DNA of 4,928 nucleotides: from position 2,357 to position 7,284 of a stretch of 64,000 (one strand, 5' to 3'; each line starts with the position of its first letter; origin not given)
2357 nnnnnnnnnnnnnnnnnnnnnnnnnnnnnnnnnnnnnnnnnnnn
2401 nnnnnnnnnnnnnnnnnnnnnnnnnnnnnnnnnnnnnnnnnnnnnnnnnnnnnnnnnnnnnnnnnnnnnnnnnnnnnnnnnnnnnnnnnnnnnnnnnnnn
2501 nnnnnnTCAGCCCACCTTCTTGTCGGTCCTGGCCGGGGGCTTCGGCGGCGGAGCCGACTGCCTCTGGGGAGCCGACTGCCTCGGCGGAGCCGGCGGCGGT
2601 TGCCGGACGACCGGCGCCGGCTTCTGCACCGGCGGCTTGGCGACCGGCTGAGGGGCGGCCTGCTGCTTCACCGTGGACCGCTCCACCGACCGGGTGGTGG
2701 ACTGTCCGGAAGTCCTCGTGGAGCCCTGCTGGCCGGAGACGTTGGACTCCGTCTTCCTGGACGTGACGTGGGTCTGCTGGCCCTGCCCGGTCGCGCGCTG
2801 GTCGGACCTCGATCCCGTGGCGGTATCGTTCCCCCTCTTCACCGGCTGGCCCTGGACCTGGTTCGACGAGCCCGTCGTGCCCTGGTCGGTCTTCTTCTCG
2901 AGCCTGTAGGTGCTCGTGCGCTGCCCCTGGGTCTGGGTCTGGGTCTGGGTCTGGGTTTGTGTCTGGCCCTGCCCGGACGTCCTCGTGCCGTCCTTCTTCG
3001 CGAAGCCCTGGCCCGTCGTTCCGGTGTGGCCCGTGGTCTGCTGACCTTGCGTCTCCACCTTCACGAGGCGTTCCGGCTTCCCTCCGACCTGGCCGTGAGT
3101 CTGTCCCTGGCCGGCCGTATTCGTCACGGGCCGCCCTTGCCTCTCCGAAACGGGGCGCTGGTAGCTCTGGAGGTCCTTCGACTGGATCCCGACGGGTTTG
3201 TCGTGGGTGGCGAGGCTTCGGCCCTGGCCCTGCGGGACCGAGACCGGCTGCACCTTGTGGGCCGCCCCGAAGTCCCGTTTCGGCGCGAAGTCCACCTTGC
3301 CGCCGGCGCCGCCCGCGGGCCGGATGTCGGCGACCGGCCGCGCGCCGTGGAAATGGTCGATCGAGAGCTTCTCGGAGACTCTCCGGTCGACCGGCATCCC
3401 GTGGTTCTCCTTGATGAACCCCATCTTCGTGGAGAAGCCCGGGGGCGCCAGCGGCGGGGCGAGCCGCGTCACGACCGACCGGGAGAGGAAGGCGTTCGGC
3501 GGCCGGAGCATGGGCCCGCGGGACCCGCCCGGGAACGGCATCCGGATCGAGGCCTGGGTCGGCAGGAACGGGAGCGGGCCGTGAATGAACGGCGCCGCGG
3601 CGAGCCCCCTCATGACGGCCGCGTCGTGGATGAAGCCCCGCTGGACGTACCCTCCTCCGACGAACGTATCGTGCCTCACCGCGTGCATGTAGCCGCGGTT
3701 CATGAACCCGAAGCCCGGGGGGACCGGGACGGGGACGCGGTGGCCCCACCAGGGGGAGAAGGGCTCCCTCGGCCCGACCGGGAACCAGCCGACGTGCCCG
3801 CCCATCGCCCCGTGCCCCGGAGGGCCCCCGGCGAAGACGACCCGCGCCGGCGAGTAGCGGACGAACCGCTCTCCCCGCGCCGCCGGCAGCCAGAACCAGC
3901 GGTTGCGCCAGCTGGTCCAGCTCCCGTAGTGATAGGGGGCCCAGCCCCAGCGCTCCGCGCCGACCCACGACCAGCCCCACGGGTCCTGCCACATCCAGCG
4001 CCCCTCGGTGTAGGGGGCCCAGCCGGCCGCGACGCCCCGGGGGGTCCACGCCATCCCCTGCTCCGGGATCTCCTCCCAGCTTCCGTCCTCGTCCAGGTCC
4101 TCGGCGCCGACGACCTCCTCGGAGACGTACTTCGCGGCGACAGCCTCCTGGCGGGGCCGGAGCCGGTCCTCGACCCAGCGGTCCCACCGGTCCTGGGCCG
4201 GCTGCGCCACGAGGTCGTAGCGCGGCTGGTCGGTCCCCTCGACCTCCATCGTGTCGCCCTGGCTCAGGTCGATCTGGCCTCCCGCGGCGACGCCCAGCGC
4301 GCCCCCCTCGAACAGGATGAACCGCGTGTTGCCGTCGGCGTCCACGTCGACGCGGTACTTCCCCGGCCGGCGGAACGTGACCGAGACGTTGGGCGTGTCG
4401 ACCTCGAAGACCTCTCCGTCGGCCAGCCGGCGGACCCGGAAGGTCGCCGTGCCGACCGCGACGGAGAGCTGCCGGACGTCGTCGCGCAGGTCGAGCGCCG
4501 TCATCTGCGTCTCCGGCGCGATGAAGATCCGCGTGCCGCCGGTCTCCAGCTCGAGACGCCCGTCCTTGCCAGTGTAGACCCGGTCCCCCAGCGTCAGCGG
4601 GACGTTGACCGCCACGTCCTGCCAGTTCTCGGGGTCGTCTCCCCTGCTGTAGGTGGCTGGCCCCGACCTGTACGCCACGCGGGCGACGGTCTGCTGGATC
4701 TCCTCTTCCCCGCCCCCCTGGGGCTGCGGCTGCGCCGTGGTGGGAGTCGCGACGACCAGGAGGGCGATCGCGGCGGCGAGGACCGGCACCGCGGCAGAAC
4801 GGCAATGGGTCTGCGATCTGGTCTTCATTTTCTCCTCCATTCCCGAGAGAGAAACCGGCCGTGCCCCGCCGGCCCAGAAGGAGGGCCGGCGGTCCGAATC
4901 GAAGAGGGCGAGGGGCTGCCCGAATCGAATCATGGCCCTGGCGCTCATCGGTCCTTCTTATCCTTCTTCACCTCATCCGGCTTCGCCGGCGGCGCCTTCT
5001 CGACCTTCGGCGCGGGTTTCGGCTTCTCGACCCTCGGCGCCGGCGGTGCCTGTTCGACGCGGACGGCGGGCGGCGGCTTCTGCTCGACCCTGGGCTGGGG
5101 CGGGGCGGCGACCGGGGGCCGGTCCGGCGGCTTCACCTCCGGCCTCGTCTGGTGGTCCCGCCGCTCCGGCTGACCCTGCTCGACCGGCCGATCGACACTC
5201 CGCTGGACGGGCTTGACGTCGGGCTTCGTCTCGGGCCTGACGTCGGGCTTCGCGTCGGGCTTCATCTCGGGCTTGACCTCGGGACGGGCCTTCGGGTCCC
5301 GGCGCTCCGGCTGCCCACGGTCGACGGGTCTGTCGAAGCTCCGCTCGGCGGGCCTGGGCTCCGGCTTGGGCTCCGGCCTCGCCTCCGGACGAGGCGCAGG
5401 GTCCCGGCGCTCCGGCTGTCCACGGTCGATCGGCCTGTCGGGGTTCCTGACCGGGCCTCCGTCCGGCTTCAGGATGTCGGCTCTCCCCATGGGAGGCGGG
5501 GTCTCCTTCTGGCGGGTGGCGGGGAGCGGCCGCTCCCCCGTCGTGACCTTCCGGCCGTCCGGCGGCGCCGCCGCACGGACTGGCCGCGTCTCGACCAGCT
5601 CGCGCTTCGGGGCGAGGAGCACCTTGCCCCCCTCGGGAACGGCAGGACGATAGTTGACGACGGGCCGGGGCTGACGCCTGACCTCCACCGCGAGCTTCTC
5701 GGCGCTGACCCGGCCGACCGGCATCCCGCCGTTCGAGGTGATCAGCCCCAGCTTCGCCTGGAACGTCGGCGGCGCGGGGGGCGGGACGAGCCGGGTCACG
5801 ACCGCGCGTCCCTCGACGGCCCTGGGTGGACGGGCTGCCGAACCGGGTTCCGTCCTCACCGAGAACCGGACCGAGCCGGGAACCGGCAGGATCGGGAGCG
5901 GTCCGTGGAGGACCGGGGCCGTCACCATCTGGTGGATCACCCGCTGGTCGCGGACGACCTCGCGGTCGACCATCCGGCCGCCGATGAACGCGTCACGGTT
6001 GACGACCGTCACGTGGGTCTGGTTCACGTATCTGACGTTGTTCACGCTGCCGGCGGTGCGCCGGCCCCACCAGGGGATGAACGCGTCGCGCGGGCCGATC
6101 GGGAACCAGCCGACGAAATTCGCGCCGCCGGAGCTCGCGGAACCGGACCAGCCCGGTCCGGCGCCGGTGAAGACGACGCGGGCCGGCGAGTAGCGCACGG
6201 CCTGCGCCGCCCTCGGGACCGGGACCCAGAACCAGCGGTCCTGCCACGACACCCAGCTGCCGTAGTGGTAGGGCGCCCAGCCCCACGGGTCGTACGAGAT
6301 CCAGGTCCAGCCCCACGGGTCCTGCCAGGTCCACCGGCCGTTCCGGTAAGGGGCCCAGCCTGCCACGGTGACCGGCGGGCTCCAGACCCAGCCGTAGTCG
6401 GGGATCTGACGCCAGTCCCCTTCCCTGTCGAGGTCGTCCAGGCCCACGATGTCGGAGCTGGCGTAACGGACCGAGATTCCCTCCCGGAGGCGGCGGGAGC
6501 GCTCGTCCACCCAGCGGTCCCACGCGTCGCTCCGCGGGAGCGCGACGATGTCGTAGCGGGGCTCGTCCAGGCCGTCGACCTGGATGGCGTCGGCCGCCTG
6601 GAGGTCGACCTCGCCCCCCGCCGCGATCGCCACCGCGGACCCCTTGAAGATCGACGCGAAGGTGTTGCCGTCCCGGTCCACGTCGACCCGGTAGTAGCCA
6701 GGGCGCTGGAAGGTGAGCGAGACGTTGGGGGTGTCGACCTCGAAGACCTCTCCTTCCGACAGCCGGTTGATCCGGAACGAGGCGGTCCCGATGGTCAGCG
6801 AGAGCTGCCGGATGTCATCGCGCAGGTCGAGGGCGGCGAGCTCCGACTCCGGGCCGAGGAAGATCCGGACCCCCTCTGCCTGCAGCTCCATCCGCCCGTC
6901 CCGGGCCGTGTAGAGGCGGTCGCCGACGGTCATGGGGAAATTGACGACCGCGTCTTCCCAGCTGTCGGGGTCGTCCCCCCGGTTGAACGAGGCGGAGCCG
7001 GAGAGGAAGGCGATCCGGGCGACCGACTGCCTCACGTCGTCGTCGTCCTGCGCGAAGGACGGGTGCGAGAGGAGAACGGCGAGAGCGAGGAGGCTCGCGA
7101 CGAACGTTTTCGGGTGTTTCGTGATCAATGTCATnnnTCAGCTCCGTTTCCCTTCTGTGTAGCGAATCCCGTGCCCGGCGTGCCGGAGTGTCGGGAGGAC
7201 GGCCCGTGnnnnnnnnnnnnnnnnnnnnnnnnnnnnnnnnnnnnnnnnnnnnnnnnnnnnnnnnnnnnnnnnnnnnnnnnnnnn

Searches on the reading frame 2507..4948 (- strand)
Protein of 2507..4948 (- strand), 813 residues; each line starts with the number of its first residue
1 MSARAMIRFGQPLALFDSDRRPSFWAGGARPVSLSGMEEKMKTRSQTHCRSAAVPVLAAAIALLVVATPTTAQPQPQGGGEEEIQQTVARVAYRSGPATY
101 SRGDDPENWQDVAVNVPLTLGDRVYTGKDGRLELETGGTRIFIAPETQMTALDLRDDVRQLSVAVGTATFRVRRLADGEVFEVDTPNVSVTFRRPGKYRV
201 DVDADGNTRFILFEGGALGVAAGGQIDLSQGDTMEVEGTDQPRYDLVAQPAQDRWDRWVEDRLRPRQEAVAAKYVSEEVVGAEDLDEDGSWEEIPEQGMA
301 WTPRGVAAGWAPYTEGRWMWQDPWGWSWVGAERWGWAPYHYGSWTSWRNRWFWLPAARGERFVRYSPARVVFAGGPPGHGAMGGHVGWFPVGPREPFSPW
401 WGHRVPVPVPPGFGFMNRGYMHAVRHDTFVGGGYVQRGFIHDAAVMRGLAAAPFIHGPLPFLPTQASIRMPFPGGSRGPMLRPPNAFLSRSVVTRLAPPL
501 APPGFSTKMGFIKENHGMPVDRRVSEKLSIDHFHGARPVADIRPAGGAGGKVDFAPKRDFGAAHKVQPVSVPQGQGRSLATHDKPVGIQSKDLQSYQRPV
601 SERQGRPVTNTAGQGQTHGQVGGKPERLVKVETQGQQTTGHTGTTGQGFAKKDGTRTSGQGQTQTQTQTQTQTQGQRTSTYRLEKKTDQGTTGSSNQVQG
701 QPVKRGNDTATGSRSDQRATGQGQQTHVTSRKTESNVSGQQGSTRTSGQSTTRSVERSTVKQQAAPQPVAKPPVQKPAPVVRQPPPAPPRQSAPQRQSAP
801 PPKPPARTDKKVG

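Call 39: search_protein_families(library=pfam, proteins=[window:2507-4948:-], max_evalue=0.0001)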
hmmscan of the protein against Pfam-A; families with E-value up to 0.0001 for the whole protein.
window:2507-4948:- (813 aa): 1 family
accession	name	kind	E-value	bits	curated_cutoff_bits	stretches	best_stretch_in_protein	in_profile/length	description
PF20245.3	DUF6600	-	3.8e-22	78.7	27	1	283-394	2-101/102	Family of unknown function (DUF6600)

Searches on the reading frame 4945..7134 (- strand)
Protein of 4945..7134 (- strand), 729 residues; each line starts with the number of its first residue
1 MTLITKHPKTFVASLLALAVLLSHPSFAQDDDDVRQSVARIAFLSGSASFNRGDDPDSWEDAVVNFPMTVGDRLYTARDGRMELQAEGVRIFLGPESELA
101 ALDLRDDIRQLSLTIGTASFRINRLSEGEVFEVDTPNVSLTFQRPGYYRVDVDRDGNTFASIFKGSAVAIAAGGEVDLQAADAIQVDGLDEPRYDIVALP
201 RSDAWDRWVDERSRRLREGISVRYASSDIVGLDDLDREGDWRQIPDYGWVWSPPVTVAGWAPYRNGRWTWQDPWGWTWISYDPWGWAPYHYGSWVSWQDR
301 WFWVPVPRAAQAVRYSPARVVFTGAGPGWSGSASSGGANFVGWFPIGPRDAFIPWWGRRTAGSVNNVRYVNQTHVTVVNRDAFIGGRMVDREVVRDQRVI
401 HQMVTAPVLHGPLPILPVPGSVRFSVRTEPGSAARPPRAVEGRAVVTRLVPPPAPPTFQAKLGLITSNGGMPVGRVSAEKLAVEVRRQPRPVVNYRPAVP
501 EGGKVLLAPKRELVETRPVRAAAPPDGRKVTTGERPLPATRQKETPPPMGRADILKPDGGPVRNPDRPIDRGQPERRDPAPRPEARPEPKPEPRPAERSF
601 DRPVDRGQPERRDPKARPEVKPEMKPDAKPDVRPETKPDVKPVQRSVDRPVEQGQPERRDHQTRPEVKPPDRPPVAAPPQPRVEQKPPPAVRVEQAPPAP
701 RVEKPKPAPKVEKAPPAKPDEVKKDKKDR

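Call 39: search_protein_families(library=pfam, proteins=[window:4945-7134:-], max_evalue=0.0001)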
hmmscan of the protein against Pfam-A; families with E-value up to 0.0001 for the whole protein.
window:4945-7134:- (729 aa): 1 family
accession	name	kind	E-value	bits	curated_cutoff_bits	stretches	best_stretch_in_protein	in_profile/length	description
PF20245.3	DUF6600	-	9e-24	84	27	1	233-349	2-101/102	Family of unknown function (DUF6600)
